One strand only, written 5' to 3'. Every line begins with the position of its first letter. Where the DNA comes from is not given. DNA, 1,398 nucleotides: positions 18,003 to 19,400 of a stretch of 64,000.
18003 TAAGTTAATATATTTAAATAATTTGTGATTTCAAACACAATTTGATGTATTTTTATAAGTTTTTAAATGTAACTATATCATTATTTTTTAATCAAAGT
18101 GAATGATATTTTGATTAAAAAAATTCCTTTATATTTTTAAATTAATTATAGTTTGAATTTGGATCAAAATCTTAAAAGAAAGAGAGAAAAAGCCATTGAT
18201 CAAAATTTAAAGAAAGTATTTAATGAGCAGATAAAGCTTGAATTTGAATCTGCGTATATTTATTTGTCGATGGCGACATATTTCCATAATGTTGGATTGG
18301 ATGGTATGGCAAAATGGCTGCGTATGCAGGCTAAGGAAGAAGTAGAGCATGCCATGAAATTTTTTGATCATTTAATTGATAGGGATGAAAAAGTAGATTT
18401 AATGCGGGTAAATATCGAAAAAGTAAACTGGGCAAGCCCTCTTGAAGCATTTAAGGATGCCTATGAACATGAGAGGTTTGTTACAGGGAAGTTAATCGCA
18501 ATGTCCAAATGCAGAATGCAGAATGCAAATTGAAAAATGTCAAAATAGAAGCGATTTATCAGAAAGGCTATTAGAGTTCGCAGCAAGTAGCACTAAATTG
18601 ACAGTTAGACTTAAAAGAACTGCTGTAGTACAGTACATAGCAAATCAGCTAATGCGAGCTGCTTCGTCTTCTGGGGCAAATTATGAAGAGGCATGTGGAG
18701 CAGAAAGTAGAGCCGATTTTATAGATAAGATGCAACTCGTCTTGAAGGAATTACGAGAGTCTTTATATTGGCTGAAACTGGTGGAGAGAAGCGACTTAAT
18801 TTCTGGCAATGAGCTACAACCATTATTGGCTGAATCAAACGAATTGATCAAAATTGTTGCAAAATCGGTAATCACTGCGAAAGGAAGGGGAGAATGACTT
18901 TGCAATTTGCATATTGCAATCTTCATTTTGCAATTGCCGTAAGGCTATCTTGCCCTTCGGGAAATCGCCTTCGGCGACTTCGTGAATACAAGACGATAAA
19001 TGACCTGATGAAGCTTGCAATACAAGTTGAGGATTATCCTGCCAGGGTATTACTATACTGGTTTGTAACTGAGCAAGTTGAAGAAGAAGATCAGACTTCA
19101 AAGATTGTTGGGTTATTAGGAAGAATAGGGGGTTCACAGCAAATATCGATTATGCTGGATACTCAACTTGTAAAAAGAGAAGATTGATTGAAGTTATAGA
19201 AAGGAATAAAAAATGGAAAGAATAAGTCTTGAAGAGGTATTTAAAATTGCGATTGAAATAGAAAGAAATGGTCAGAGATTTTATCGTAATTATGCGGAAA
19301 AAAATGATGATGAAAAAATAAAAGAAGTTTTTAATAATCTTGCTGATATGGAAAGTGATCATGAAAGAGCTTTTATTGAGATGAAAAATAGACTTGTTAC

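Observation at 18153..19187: Ferritin gene split exactly in frame by a 504-nt cassette encoding a four-helix-bundle (23S-rRNA-IVS / Avd-type) protein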

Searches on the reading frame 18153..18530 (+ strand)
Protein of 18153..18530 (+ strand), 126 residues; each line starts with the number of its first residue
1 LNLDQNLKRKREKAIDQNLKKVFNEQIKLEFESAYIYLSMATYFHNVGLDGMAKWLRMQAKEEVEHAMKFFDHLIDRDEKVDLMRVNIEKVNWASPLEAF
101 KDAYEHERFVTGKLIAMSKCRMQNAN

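Call 3: search_protein_families(library=pfam, proteins=[window:18153-18530:+], max_evalue=0.01)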
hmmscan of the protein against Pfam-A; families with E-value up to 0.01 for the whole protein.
seq(126 aa): 2 families
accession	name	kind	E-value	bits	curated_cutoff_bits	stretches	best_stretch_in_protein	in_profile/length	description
PF00210.30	Ferritin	-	5.8e-25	88.3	24.5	1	23-114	4-99/142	Ferritin-like domain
PF02915.23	Rubrerythrin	-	0.00078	20.3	22.8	1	25-93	5-71/137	Rubrerythrin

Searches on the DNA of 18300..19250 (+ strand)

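Call 6: search_rna_families(source=window, start=18300, end=19250, threshold=evalue, max_evalue=10, show_alignments=3)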
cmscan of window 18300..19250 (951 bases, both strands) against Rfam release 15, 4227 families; matches with E-value up to 10: 9.
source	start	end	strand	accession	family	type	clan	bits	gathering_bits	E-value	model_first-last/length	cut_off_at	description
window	18461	18548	+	RF01871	MALAT1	Gene; lncRNA;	-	19.7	70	7.2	1-95/95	no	Metastasis associated lung adenocarcinoma transcript 1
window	18591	18687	-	RF01226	snoZ5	Gene; snRNA; snoRNA; CD-box;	CL00045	19.2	60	2.2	1-113/113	no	Small nucleolar RNA Z5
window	18913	18936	+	RF01354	CRISPR-DR45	Gene; CRISPR;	-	18.5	37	3.6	1-24/24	no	CRISPR RNA direct repeat element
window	19075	19116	-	RF02706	TeloSII_ncR30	Gene; sRNA;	-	17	86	0.24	1-226/226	no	TeloSII non coding RNA 30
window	18937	18978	+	RF01716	PhotoRC-I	Cis-reg;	-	16.2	45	0.22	1-44/44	no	PhotoRC-I RNA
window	19072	19109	+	RF00204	snoR12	Gene; snRNA; snoRNA; CD-box;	-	15.8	39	9.5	1-83/83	no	Small nucleolar RNA R12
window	18329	18438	+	RF00300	snoZ221_snoR21b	Gene; snRNA; snoRNA; CD-box;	-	15.1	44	5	1-91/91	no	Small nucleolar RNA Z221/R21b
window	19090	19174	-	RF02301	TtnuCD25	Gene; snRNA; snoRNA; CD-box;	-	13.7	85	6.6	1-89/89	no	Tetrahymena snoRNA TtnuCD25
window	19138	19184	+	RF00026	U6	Gene; snRNA; splicing;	CL00009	12.3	44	6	1-49/105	no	U6 spliceosomal RNA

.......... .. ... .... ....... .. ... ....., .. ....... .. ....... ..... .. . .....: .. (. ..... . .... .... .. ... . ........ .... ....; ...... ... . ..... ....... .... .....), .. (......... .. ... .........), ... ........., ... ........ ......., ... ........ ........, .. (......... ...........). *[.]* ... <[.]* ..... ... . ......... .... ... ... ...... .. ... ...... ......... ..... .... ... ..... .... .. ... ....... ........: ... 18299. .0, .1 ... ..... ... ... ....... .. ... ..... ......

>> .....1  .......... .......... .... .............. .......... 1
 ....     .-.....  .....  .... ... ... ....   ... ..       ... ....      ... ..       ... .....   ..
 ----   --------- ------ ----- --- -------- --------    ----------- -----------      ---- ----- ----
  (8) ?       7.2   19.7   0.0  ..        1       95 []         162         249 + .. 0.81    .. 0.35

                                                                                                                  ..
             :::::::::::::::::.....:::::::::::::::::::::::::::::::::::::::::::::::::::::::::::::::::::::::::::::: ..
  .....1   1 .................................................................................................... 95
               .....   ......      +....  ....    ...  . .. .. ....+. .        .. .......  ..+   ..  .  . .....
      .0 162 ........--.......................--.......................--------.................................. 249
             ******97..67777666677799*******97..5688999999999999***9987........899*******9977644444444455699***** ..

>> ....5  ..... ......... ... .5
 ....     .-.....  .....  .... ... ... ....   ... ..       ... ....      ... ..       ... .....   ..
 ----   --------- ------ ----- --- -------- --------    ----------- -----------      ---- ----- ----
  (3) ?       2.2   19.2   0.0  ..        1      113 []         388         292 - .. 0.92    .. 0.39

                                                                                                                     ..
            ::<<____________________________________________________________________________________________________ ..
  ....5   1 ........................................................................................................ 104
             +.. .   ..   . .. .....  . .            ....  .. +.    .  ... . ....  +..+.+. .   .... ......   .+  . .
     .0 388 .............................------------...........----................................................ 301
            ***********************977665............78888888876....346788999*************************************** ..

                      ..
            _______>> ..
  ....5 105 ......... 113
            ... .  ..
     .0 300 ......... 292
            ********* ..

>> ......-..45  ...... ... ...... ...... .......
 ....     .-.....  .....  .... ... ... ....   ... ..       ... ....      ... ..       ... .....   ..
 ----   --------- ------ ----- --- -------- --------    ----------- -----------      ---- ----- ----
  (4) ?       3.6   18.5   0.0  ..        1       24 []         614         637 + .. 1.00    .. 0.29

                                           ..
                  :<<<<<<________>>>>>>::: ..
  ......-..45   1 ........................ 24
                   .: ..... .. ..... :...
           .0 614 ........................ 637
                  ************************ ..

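Call 24: search_rna_families(sources=[L001, L006, L008, L011], threshold=evalue, max_evalue=0.1, show_alignments=3)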
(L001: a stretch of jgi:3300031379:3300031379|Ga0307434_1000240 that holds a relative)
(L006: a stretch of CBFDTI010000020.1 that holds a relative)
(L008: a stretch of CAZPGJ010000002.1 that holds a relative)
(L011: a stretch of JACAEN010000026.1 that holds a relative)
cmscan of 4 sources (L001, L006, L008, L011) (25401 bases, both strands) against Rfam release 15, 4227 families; matches with E-value up to 0.1: 1.
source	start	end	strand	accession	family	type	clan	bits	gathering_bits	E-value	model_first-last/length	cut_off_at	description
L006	2609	2681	-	RF00005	tRNA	Gene; tRNA;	CL00001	64.3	29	4.6e-12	1-71/71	no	tRNA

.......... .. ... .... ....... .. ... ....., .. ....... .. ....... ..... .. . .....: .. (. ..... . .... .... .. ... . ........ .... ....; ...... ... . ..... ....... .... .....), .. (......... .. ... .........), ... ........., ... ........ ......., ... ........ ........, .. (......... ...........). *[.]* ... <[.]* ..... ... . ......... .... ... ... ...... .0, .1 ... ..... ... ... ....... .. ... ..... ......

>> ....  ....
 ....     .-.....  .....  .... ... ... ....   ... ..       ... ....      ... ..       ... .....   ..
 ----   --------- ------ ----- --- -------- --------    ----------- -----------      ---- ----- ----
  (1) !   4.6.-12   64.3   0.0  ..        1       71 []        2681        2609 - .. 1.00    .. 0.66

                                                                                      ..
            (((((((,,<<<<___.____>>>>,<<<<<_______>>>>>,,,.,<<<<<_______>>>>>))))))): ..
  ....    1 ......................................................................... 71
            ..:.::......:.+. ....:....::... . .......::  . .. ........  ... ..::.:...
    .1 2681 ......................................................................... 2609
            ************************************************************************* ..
